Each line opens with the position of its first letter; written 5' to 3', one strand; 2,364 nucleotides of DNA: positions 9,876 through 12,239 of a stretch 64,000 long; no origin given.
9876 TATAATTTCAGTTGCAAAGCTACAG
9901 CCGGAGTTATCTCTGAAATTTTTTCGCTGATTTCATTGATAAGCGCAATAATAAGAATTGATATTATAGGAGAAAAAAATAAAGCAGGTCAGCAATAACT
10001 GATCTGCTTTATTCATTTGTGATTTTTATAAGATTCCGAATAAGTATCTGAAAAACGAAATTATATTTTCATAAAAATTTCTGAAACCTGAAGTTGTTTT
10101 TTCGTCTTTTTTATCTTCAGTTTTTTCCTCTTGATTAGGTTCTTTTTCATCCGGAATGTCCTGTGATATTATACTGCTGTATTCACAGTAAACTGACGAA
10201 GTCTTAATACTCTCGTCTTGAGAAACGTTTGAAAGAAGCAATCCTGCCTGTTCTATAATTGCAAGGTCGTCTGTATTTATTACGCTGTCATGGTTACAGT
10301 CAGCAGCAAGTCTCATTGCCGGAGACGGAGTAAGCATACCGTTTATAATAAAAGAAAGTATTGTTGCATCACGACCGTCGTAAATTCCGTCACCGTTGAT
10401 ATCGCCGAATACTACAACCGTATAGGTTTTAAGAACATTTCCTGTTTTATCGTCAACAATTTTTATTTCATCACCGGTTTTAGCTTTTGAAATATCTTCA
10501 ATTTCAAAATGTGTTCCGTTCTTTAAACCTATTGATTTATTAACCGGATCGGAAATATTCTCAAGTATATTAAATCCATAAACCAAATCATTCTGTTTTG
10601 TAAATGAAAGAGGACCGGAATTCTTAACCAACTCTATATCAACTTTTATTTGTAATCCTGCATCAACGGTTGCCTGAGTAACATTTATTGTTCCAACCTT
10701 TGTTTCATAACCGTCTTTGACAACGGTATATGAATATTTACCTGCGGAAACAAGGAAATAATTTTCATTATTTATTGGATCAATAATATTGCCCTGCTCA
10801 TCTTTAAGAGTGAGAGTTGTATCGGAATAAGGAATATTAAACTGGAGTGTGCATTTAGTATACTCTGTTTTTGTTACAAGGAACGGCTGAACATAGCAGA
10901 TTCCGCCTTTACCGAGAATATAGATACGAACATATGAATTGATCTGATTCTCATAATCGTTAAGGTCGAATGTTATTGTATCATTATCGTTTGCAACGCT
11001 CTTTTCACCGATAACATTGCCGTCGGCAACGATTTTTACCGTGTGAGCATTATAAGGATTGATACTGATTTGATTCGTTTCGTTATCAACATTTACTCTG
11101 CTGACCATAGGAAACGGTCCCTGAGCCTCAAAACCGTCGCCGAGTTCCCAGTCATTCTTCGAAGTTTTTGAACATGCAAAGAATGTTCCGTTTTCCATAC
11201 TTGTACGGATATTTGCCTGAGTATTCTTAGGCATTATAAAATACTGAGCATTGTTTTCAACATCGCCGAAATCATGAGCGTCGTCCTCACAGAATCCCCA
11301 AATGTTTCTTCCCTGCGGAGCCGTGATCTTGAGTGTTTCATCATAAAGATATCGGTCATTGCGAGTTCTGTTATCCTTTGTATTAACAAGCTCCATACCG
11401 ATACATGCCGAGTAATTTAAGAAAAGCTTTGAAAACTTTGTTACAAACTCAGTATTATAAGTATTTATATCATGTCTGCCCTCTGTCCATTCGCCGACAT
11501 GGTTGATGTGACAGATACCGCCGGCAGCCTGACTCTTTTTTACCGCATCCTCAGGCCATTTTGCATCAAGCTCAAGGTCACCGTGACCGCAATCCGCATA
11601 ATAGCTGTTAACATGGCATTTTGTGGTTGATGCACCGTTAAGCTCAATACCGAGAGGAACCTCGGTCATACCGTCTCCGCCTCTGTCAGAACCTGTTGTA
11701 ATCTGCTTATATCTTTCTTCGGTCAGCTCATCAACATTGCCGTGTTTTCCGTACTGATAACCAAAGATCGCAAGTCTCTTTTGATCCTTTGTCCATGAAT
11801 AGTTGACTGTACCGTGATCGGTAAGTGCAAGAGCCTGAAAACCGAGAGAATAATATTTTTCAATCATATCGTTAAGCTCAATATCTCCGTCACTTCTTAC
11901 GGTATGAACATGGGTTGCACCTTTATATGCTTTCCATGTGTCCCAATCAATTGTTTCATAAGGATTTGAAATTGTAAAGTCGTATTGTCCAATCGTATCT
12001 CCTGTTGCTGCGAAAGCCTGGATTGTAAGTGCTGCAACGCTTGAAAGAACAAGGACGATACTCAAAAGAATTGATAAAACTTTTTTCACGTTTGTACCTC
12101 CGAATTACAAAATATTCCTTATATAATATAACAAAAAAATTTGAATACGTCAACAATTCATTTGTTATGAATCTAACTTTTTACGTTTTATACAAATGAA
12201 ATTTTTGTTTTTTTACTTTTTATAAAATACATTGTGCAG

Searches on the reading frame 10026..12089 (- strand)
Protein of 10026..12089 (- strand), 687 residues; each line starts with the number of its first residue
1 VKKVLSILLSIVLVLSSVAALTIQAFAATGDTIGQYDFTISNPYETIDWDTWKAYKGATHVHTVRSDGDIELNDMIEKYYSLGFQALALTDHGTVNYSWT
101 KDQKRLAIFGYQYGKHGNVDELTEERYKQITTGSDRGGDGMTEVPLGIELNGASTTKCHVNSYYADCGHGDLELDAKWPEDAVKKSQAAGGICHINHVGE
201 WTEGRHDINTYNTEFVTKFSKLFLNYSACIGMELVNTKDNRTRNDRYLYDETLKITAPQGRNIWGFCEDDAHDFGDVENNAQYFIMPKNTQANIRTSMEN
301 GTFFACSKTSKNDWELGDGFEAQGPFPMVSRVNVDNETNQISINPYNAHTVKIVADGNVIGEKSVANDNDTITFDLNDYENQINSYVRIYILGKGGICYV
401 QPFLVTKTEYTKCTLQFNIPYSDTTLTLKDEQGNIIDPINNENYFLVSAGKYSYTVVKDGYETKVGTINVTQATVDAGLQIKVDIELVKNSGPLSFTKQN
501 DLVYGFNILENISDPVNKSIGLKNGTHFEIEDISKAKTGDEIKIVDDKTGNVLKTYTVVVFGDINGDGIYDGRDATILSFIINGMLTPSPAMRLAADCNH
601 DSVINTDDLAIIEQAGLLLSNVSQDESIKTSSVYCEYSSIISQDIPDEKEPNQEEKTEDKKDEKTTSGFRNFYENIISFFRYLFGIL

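Call 3: search_protein_families(library=pfam, proteins=[window:10026-12089:-], max_evalue=1)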
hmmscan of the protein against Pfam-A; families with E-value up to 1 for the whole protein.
window:10026-12089:- (687 aa): 6 families
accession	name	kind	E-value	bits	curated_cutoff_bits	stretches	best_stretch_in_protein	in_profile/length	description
PF00404.24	Dockerin_1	-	4.2e-07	30.5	22.9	1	562-614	2-54/57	Dockerin type I domain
PF02811.25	PHP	-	7.4e-07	30.1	26.4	1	59-113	2-41/164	PHP domain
PF08308.17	PEGA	-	0.013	15.8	20.8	1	447-474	32-60/71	PEGA domain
PF01839.29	FG-GAP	-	0.16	12.3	22.1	0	557-571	3-17/37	FG-GAP repeat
PF15284.11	PAGK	-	0.25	11.8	22.8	1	1-25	1-27/64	Phage-encoded virulence factor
PF13620.12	CarboxypepD_reg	-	0.72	10.7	32.3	0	447-474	45-73/82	Carboxypeptidase regulatory-like domain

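Call 4: search_protein_families(library=ncbifam, proteins=[window:10026-12089:-], max_evalue=1)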
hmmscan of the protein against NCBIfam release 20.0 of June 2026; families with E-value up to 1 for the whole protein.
window:10026-12089:- (687 aa): 9 families
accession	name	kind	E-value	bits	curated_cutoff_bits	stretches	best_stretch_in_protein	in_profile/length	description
NF038032.1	CehA_McbA_metalo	domain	5.9e-12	45.6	80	1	55-394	3-301/315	CehA/McbA family metallohydrolase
NF006375.0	PRK08609.1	equivalog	0.00014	20.6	426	1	53-94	333-374/571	DNA polymerase/3'-5' exonuclease PolX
NF041577.1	nside_bi_sphtase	equivalog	0.00019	20.7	400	1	60-96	7-43/276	3',5'-nucleoside bisphosphate phosphatase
NF005928.0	PRK07945.1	equivalog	0.0002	20.8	250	1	51-93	94-136/337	PHP domain-containing protein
NF004981.0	PRK06361.1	equivalog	0.00052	19.4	117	1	60-94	5-39/217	histidinol phosphate phosphatase domain-containing protein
NF047791.1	RNaseRnm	equivalog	0.0024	17.2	375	1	60-96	6-42/275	RNase RNM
NF053514.2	JUQZ_fam_ocin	equivalog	0.062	13.6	40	1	1-47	1-47/107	BLB8/JUQZ-1 family protein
TIGR01856.1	hisJ_fam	subfamily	0.075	12.7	90.2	1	59-104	3-49/252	histidinol-phosphatase HisJ family protein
NF047433.1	Lepto_7_Nterm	domain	0.28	11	43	1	518-554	16-52/63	LA_0442/LA_0875 N-terminal domain-containing protein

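Call 6: search_solved_structures(query=window:10026-12089:-, max_evalue=1, show_alignments=2)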
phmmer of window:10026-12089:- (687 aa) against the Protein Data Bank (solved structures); distinct sequences matched with E-value up to 1: 21.
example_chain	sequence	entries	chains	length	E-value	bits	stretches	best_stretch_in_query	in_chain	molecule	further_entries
2y3n_B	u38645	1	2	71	3.7e-05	25.6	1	559-614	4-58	CELLULOSOMAL FAMILY-48 PROCESSIVE GLYCOSIDE HYDROLASE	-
8x39_A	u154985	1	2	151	0.00032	22.4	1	557-614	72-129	Serine protease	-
8x3a_A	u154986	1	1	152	0.00033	22.4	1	557-614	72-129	Serine protease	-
9gvb_B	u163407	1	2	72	0.00065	21.4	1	558-579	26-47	Group 2 dockerin from R. flavefaciens FD-1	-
6kgc_B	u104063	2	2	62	0.0013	20.5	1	559-610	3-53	And cellulose-binding endoglucanase family 9 CelL ortholog dockerin domain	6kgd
6kg9_A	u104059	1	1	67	0.011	17.4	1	559-610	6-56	And cellulose-binding endoglucanase family 9 CelL ortholog dockerin domain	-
1y43_B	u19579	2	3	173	0.018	16.7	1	311-374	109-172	Aspergillopepsin II heavy chain | Aspergillopepsin-2 heavy chain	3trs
2ccl_B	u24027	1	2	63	0.02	16.5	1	559-614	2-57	ENDO-1,4-BETA-XYLANASE Y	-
4fl4_A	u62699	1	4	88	0.03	15.9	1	561-614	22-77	Glycoside hydrolase family 9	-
2yik_A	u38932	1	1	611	0.043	15.4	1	557-614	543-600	ENDOGLUCANASE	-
1ohz_B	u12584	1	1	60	0.067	14.8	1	562-613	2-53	ENDO-1,4-BETA-XYLANASE Y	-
6kge_D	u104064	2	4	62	0.13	13.8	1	559-610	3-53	And cellulose-binding endoglucanase family 9 CelL ortholog dockerin domain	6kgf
2vn5_B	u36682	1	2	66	0.15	13.6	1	558-615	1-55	ENDOGLUCANASE A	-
8ajy_B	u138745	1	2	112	0.16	13.5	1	561-611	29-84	Dockerin from ScaH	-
5lxv_B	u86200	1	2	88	0.21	13.2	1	556-610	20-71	Carbohydrate-binding protein WP_009985128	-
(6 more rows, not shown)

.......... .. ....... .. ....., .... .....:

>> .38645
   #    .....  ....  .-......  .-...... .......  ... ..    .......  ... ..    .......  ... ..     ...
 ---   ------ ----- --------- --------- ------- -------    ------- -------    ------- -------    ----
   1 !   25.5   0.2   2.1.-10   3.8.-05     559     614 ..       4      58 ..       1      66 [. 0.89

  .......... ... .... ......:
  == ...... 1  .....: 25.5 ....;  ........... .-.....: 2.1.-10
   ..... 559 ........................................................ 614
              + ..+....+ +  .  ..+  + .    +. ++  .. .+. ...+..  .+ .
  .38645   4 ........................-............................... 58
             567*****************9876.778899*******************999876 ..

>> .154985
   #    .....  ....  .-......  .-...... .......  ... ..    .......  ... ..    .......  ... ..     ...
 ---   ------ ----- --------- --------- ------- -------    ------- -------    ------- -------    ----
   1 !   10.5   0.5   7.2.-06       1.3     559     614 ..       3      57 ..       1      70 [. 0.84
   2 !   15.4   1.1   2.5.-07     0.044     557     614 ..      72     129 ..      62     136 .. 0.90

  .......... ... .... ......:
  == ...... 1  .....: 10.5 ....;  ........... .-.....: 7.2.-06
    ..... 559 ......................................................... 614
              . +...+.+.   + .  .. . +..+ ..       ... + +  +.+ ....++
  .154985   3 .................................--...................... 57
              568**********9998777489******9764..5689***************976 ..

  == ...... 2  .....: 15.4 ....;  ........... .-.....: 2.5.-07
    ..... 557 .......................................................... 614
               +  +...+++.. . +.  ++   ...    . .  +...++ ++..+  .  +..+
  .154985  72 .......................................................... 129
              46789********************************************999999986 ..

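Call 14: find_homologous_proteins(query=window:10026-12089:-)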
Query window:10026-12089:- (687 aa): 151 proteins with E <= 0.001 among 8000 candidates; the best 120 are listed.
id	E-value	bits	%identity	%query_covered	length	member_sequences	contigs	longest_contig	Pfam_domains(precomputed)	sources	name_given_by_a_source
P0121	0.0e+0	1554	98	100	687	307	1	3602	PF00404.25,PF02811.27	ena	-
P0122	0.0e+0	1551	98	100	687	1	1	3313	PF00404.25,PF02811.27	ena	-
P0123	0.0e+0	1524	97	100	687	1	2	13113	PF00404.25,PF02811.27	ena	-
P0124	0.0e+0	1490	93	100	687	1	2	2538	PF00404.25,PF02811.27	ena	-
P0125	0.0e+0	1488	93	100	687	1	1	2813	PF00404.25,PF02811.27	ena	-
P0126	0.0e+0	1485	93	100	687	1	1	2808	PF00404.25,PF02811.27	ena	-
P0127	0.0e+0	1477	92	100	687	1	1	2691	PF00404.25,PF02811.27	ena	-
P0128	0.0e+0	1473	92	100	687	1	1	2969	PF00404.25,PF02811.27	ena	-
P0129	0.0e+0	1473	92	100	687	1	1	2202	PF00404.25,PF02811.27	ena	-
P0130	0.0e+0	1472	92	100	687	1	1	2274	PF00404.25,PF02811.27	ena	-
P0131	0.0e+0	1472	92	100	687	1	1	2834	PF00404.25,PF02811.27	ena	-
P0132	0.0e+0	1472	92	100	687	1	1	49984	PF00404.25,PF02811.27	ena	-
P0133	0.0e+0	1468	92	100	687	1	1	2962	PF00404.25,PF02811.27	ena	-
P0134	0.0e+0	1465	92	100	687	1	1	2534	PF00404.25,PF02811.27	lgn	-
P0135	0.0e+0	1464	92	100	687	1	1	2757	PF00404.25,PF02811.27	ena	-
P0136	0.0e+0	1457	91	100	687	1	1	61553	PF00404.25,PF02811.27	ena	-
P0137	0.0e+0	1455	91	100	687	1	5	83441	PF00404.25,PF02811.27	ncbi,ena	-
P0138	0.0e+0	1449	90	100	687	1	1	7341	PF00404.25,PF02811.27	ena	-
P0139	0.0e+0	1447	90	100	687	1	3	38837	PF00404.25,PF02811.27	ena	-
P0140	0.0e+0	1447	90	100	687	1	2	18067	PF00404.25,PF02811.27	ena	-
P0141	0.0e+0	1432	89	100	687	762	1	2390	PF00404.25,PF02811.27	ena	-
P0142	0.0e+0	1429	89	100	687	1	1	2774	PF00404.25,PF02811.27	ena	-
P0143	0.0e+0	1426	89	100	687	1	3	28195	PF00404.25,PF02811.27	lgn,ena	-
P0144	0.0e+0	1423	88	100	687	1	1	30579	PF00404.25,PF02811.27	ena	-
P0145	0.0e+0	1384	85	100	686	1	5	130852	PF00404.25,PF02811.27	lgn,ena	-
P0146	0.0e+0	1379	84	100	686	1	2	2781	PF00404.25,PF02811.27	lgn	-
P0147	0.0e+0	1377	84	100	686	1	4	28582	PF00404.25,PF02811.27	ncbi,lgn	-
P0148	0.0e+0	1377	84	100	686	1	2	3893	PF00404.25,PF02811.27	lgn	-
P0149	0.0e+0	1374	84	100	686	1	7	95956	PF00404.25,PF02811.27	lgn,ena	-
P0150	0.0e+0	1368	85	100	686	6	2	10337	PF00404.25,PF02811.27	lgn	-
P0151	0.0e+0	1366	84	100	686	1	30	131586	PF00404.25,PF02811.27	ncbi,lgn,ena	-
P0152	0.0e+0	1350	84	100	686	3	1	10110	PF00404.25,PF02811.27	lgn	-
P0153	0.0e+0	1348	83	100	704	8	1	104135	PF00404.25,PF02811.27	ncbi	-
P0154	0.0e+0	1284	79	100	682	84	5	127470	PF00404.25,PF02811.27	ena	-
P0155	0.0e+0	1258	78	100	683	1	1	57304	PF00404.25,PF02811.27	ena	-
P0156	0.0e+0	1233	75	100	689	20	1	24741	PF00404.25,PF02811.27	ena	-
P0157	0.0e+0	1171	69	100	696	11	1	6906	PF00404.25,PF02811.27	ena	-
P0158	0.0e+0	1158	69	100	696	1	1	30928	PF00404.25,PF02811.27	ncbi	-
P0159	0.0e+0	1157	69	100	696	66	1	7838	PF00404.25,PF02811.27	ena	-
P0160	0.0e+0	1151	69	100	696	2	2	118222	PF00404.25,PF02811.27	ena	-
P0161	0.0e+0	1143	70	98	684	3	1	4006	PF00404.25,PF02811.27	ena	-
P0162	0.0e+0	1038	67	100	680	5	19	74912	PF02811.27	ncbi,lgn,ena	-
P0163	0.0e+0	1019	63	100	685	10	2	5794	PF02811.27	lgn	-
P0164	0.0e+0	1013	65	100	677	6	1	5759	PF02811.27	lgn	-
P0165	1.8e-294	997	63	100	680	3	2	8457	PF00404.25,PF02811.27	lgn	-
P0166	4.4e-294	995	64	100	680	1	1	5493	PF02811.27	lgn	-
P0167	1.7e-271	921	79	72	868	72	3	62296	PF02811.27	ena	-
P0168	1.2e-268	911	78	72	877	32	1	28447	PF02811.27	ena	-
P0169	4.6e-264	896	75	72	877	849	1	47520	PF02811.27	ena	-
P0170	3.2e-263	893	76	72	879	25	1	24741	PF02811.27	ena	-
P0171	6.2e-263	892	76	72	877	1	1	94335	PF02811.27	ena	-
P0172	2.3e-261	887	100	59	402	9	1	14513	PF00404.25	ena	-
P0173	3.7e-256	870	57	99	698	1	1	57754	PF00404.25,PF02811.27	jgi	jgi:hypothetical protein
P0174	3.3e-254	864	75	71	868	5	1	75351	PF02811.27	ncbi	-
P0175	5.0e-251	853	56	100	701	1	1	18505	PF02811.27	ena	-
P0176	5.1e-251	853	71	72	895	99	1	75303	PF02811.27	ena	-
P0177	1.1e-242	825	58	91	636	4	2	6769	PF02811.27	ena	-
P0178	1.1e-236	806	54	97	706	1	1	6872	PF00404.25,PF02811.27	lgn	-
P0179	7.2e-235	800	53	100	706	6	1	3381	PF00404.25,PF02811.27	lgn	-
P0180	1.5e-234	799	52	100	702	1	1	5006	PF00404.25,PF02811.27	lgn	-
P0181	3.0e-234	798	68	72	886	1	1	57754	PF02811.27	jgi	jgi:hypothetical protein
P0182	6.5e-231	787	69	69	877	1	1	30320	PF02811.27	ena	-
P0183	8.1e-228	776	64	70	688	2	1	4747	PF00404.25,PF02811.27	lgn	-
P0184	3.1e-225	768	55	90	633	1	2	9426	PF02811.27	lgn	-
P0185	9.5e-225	766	55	90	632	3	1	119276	PF02811.27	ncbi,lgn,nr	ncbi:MAG: hypothetical protein MJ168_02800 [Clostridia bacterium]|nr:hypothetical protein [Clostridi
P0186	4.3e-222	757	65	71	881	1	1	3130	PF02811.27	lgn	-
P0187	3.7e-220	751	54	90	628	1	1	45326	PF02811.27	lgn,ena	-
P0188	1.0e-218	746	50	100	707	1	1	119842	PF02811.27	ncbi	-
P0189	4.6e-218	744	64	72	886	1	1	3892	PF02811.27,PF07554.20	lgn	-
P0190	1.9e-217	742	50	100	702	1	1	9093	PF00404.25,PF02811.27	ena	-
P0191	8.3e-217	740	62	72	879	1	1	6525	PF02811.27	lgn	-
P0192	1.8e-215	735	53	90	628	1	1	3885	PF02811.27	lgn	-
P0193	1.5e-213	729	48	99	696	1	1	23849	PF00404.25,PF02811.27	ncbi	-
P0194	4.2e-208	711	65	66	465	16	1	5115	PF00404.25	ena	-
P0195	2.1e-191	656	68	59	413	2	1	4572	PF02811.27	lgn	-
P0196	2.8e-175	603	64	59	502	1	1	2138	PF02811.27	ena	-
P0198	5.0e-171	589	50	73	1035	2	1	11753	PF00404.25,PF02811.27,PF07554.20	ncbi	-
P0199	1.1e-170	588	52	71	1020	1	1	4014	PF02811.27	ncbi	ncbi:MAG: PHP domain-containing protein, partial [Acutalibacteraceae bacterium]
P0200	2.2e-160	553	50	71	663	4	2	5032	PF02811.27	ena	-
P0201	3.6e-155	536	46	71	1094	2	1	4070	PF00404.25,PF07554.20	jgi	-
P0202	1.1e-153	531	46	71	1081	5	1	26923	PF00404.25,PF02811.27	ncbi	-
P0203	2.9e-153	530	46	71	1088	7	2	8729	PF00404.25,PF02811.27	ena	-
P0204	2.7e-152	527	46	71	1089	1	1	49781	PF00404.25,PF02811.27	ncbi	-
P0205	3.3e-152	526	46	71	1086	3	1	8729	PF00404.25,PF02811.27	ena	-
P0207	4.5e-150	519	43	87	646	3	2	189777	PF00404.25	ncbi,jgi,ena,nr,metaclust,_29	ncbi:MAG: hypothetical protein GX107_05135 [Clostridiales bacterium]|jgi:hypothetical protein|nr:hyp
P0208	2.2e-149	517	49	71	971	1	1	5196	PF02811.27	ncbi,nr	ncbi:MAG: hypothetical protein IJU45_04080, partial [Clostridia bacterium]|nr:hypothetical protein [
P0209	1.3e-143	498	42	90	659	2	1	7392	PF00404.25,PF02811.27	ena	-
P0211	9.8e-139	482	45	71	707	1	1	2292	PF02811.27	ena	-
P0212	1.2e-138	482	41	90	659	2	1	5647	PF00404.25,PF02811.27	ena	-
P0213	1.4e-137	478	41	90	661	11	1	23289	PF00404.25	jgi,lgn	jgi:hypothetical protein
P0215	7.2e-132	459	39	90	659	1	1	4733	PF00404.25,PF02811.27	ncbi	-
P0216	9.8e-131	455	39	87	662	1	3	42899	PF00404.25,PF02811.27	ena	-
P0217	1.8e-130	455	40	91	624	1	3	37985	PF02811.27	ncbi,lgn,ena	-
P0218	3.6e-129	450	40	90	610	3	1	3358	PF02811.27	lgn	-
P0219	3.8e-129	450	40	87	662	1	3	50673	PF02811.27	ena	-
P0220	5.4e-129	450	39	87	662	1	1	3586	PF02811.27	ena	-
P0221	1.6e-128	448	40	86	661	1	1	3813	PF00404.25,PF02811.27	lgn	-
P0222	1.1e-125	439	39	91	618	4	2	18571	PF00404.25,PF02811.27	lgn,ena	-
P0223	1.6e-124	435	40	85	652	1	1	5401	PF00404.25,PF02811.27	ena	-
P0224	4.7e-124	433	38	87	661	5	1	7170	PF02811.27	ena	-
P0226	1.8e-123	431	39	91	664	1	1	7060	PF02811.27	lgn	-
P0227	2.7e-123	431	39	91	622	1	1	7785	PF02811.27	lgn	-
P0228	4.1e-123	430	39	86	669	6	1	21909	PF00404.25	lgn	-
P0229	4.2e-123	430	39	90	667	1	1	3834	PF00404.25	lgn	-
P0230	7.9e-123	429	39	87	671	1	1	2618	PF00404.25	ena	-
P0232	8.9e-122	426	38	86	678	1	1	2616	PF00404.25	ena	-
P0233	1.1e-121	426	38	86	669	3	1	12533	PF00404.25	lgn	-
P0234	9.4e-120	419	40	87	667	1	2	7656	PF00404.25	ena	-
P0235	1.0e-118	416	38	87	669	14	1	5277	PF00404.25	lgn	-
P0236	7.6e-118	413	39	85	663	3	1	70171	PF00404.25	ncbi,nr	ncbi:MAG: hypothetical protein IJT44_06700 [Clostridia bacterium]|nr:hypothetical protein [Clostridi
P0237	3.2e-117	411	38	90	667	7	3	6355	PF00404.25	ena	-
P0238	1.3e-113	399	51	49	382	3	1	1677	PF02811.27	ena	-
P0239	2.2e-100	355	43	59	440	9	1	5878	PF02811.27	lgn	-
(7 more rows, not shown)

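Call 36: find_encoding_contigs(protein=P0153, flank=10000, max_places=3)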
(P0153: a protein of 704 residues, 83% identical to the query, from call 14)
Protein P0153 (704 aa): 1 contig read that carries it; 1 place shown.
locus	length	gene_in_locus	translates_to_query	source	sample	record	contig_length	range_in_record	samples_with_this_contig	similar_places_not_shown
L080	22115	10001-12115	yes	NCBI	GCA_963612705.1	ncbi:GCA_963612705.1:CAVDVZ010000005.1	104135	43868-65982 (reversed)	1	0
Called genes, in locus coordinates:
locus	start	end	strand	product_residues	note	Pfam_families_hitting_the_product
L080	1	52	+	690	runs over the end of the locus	PF03717:PBP_dimer, PF00905:Transpeptidase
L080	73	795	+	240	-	PF00142:Fer4_NifH (faint), PF01656:CbiA, PF02374:ArsA_ATPase (weak), PF06564:CBP_BcsQ (faint), PF09140:MipZ (faint), PF10609:ParA, PF13614:AAA_31 (weak)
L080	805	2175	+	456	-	PF10396:TrmE_N, PF12631:MnmE_helical, PF01926:MMR_HSR1, PF02421:FeoB_N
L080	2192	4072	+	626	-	PF01134:GIDA, PF07992:Pyr_redox_2 (weak), PF21680:GIDA_C_1st, PF13932:SAM_GIDA_C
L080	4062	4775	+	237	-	PF02527:GidB, PF05175:MTS (weak), PF13847:Methyltransf_31 (faint)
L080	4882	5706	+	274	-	PF02195:ParB_N, PF17762:HTH_ParB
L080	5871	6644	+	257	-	PF00142:Fer4_NifH (weak), PF01656:CbiA, PF02374:ArsA_ATPase (weak), PF06564:CBP_BcsQ, PF09140:MipZ, PF10609:ParA, PF13614:AAA_31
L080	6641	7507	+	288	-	PF02195:ParB_N, PF17762:HTH_ParB, PF23552:ParB_C (weak)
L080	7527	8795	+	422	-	PF02403:Seryl_tRNA_N, PF00587:tRNA-synt_2b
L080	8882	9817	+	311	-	PF01116:F_bP_aldolase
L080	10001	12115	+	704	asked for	PF02811:PHP (weak), PF00404:Dockerin_1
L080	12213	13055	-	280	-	PF01734:Patatin, PF19890:DUF6363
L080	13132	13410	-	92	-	PF04025:RemA-like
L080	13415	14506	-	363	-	PF02463:SMC_N, PF13175:AAA_15 (weak), PF13476:AAA_23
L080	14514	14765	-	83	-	PF13275:S4_2, PF01479:S4 (weak)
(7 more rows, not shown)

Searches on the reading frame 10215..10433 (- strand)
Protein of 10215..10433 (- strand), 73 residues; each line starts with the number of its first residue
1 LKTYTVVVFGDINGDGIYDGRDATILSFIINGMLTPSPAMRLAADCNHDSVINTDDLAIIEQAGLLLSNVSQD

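Call 78: find_homologous_proteins(query=window:10215-10433:-, max_evalue=10)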
Query window:10215-10433:- (73 aa): 2 proteins with E <= 10 among 2 candidates.
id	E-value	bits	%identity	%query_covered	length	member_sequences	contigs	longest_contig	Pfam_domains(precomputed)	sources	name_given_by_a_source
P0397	5.2e-14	69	84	60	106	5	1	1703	-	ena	-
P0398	1.4e-10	58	100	47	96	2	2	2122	-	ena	-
